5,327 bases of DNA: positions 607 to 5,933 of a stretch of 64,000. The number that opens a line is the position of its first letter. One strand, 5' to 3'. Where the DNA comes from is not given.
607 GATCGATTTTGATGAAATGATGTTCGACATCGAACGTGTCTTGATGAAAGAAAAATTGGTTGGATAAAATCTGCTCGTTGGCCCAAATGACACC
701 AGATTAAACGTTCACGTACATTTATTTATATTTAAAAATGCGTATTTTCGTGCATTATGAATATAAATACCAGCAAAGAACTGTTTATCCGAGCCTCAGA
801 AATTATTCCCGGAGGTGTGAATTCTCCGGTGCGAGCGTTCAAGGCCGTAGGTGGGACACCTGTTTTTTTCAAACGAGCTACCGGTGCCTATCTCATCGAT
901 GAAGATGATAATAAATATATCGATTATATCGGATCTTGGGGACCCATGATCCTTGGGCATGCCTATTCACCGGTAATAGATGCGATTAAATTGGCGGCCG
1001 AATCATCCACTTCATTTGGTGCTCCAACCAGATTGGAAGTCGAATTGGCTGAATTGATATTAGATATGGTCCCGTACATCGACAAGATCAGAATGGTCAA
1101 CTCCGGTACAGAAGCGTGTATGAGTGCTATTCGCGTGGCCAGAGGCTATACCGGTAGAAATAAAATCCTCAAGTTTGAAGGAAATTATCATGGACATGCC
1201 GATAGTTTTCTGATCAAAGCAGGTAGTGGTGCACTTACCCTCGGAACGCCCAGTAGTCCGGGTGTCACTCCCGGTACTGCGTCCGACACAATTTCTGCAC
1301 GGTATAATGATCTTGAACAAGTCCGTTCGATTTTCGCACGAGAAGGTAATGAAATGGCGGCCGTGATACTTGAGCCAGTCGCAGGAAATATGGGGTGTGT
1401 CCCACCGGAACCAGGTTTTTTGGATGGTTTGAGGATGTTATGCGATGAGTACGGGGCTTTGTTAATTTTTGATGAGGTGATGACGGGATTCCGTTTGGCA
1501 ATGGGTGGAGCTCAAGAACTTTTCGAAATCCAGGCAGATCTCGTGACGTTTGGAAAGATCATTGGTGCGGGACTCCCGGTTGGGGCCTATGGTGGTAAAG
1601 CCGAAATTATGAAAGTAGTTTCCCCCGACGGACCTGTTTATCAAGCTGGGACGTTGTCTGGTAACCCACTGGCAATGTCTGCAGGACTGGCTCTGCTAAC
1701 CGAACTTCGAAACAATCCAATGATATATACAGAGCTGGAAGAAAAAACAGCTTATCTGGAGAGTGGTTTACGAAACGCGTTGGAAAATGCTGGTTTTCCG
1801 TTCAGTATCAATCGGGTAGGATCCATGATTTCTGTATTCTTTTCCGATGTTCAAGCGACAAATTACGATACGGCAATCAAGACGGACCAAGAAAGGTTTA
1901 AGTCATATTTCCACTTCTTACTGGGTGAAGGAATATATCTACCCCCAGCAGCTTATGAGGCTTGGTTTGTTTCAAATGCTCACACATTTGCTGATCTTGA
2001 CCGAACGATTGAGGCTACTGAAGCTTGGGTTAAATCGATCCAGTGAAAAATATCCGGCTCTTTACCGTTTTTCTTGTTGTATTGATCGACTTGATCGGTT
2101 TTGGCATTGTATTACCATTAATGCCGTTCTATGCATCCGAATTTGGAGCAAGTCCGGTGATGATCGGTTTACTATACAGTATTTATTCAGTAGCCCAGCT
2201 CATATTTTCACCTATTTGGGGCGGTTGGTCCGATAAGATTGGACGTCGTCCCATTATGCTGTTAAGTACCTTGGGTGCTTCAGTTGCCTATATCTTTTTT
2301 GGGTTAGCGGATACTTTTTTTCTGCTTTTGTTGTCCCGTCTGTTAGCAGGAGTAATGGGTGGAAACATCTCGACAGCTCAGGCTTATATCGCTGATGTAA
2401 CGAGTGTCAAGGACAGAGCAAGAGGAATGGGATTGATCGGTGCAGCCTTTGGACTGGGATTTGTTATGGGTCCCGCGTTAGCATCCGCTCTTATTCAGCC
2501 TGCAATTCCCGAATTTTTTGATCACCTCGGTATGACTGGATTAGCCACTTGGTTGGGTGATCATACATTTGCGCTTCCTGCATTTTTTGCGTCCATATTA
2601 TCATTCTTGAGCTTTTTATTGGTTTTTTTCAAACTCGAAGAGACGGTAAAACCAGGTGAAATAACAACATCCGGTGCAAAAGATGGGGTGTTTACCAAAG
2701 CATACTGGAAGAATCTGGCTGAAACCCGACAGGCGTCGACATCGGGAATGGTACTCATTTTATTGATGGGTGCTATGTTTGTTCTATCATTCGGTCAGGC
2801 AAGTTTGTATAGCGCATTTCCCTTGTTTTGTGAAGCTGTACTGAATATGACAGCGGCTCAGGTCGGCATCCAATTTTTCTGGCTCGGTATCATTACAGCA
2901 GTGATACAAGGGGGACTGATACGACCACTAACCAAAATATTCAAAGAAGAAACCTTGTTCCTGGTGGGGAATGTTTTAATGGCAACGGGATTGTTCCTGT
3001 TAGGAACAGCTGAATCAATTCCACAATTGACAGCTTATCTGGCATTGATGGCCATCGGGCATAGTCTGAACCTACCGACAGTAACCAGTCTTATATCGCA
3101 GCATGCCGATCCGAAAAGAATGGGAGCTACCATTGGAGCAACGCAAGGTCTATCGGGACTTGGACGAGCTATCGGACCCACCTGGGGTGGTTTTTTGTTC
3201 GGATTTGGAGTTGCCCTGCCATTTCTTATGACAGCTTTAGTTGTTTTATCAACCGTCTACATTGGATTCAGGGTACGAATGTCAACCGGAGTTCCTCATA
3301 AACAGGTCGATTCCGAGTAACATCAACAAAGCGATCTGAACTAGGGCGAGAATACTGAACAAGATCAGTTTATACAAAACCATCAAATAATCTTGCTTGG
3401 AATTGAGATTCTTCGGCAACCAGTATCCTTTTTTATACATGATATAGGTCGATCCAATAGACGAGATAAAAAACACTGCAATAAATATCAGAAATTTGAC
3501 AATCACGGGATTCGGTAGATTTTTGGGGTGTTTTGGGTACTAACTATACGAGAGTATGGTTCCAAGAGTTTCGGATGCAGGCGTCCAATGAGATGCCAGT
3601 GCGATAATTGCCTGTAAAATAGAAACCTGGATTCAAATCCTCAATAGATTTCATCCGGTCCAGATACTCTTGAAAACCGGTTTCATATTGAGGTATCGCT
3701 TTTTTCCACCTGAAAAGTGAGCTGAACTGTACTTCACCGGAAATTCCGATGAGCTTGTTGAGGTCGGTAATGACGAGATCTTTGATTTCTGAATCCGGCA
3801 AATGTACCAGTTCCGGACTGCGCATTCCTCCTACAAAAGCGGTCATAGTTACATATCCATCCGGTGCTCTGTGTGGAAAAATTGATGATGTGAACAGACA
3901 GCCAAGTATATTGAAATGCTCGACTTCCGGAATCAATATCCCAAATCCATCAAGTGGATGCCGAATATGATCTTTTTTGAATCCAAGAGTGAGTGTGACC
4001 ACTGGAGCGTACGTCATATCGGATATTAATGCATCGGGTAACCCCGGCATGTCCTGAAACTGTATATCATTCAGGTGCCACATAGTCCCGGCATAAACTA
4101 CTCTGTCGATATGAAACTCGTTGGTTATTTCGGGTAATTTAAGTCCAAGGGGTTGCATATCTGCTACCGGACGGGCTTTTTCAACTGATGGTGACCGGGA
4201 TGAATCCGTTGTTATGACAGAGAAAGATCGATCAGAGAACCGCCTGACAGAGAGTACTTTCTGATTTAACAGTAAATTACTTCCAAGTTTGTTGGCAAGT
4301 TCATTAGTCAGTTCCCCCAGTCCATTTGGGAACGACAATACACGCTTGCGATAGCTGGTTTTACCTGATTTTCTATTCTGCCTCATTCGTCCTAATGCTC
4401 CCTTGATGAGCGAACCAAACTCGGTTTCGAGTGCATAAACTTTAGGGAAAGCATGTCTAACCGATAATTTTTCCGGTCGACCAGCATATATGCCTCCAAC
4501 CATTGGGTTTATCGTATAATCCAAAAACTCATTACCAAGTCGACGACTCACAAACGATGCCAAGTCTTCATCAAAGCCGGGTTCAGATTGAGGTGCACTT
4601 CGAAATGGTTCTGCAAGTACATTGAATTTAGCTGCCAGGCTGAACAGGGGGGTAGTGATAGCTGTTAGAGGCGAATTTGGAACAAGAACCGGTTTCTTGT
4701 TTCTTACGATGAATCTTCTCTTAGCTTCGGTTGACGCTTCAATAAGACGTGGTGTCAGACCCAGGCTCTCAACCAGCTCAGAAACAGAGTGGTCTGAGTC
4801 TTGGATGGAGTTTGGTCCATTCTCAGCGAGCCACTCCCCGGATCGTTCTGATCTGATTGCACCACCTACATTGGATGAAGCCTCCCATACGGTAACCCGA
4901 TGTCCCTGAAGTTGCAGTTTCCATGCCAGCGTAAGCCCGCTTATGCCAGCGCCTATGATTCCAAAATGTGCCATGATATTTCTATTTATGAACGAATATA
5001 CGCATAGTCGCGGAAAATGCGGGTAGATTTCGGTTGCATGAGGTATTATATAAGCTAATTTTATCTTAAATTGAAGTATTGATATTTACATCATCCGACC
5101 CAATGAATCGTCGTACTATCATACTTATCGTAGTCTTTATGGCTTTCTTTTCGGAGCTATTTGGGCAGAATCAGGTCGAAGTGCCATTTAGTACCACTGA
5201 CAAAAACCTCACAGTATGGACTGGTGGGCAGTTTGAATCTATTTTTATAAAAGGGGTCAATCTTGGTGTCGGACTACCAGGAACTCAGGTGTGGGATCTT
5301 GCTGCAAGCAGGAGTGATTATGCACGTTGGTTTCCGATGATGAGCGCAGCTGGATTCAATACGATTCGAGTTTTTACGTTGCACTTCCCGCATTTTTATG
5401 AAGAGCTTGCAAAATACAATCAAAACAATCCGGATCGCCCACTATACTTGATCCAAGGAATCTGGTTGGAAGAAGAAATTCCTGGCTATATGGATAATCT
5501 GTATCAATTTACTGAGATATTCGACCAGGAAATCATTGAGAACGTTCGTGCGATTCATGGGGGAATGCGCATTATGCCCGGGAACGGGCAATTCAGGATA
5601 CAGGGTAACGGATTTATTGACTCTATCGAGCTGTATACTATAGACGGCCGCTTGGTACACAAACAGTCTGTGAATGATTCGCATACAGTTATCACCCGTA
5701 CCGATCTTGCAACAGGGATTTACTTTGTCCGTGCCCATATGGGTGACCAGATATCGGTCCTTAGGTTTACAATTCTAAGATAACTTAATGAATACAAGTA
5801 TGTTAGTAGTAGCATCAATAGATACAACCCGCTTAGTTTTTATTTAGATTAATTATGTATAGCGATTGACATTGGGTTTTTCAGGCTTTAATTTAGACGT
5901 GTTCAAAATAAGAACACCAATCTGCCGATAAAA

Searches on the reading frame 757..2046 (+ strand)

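Call 33: search_protein_families(library=pfam, proteins=[window:757-2046:+], max_evalue=0.0001)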
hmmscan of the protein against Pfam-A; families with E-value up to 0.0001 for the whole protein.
window:757-2046:+ (429 aa): 1 family
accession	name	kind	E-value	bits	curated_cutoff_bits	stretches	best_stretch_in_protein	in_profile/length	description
PF00202.27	Aminotran_3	-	2.1e-77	261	30.5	1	34-399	9-375/403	Aminotransferase class-III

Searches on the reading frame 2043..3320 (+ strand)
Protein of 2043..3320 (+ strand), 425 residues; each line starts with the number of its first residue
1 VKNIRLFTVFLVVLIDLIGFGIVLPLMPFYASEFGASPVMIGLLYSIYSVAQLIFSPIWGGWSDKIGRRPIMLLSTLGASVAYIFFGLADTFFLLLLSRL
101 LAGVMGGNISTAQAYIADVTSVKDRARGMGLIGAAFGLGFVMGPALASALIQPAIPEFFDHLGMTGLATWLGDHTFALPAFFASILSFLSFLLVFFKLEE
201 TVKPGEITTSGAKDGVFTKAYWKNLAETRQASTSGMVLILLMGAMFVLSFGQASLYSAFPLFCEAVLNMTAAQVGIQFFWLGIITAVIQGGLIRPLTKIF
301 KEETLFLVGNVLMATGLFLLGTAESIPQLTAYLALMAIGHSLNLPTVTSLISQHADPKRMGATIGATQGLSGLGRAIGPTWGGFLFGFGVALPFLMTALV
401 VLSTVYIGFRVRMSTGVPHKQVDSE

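Call 33: search_protein_families(library=pfam, proteins=[window:2043-3320:+], max_evalue=0.0001)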
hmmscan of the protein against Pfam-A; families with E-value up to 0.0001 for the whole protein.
window:2043-3320:+ (425 aa): 4 families
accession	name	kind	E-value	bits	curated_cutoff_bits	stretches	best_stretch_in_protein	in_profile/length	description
PF07690.21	MFS_1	-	4e-60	204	33.4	2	9-379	1-347/347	Major Facilitator Superfamily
PF12832.13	MFS_1_like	-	3.6e-09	36.6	25.2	1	2-152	210-363/373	MFS_1 like family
PF00083.30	Sugar_tr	-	3e-08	33.4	22.3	1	37-196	44-190/452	Sugar (and other) transporter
PF13347.12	MFS_2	-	3.5e-06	26.3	27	1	15-351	9-339/427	MFS/sugar transport protein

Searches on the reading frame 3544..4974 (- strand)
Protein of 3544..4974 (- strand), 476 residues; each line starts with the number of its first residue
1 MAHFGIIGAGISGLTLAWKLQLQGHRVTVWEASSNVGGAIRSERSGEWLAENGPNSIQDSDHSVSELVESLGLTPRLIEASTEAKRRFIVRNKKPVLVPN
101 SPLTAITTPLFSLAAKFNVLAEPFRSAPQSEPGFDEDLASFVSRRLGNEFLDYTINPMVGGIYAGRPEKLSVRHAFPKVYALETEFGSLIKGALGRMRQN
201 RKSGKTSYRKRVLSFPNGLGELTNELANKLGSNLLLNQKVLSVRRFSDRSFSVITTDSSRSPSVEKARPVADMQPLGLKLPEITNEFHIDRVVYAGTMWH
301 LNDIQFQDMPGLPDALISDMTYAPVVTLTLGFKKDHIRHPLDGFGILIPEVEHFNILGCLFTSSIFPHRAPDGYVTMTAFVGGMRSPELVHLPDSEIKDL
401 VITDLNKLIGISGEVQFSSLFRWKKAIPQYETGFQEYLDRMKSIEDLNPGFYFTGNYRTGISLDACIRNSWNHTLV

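Call 33: search_protein_families(library=pfam, proteins=[window:3544-4974:-], max_evalue=0.0001)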
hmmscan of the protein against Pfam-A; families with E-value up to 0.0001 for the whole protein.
window:3544-4974:- (476 aa): 4 families
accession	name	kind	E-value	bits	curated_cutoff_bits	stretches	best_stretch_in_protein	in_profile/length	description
PF01593.30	Amino_oxidase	-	8.4e-54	184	19.8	1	11-460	1-426/443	Flavin containing amine oxidoreductase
PF13450.12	NAD_binding_8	-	3.3e-14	53.3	21.9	1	6-69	1-66/68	NAD(P)-binding Rossmann-like domain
PF01266.30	DAO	-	1e-07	32.3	27.9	1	6-49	4-46/353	FAD dependent oxidoreductase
PF00890.30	FAD_binding_2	-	9.9e-06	25.4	20.4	1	6-71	4-71/414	FAD binding domain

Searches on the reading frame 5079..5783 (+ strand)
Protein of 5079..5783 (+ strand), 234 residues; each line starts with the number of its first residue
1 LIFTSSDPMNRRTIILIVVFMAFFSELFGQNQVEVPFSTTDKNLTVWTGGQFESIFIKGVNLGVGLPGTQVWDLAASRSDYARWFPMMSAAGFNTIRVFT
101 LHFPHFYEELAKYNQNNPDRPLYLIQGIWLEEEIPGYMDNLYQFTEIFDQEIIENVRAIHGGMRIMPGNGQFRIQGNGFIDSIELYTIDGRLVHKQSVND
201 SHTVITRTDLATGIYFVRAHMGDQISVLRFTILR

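Call 33: search_protein_families(library=pfam, proteins=[window:5079-5783:+], max_evalue=0.0001)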
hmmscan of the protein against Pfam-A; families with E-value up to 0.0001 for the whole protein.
window:5079-5783:+ (234 aa): 1 family
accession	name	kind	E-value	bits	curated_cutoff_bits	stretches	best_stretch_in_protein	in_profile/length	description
PF18962.6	Por_Secre_tail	-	3.1e-05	24.6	27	1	167-226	5-69/75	Secretion system C-terminal sorting domain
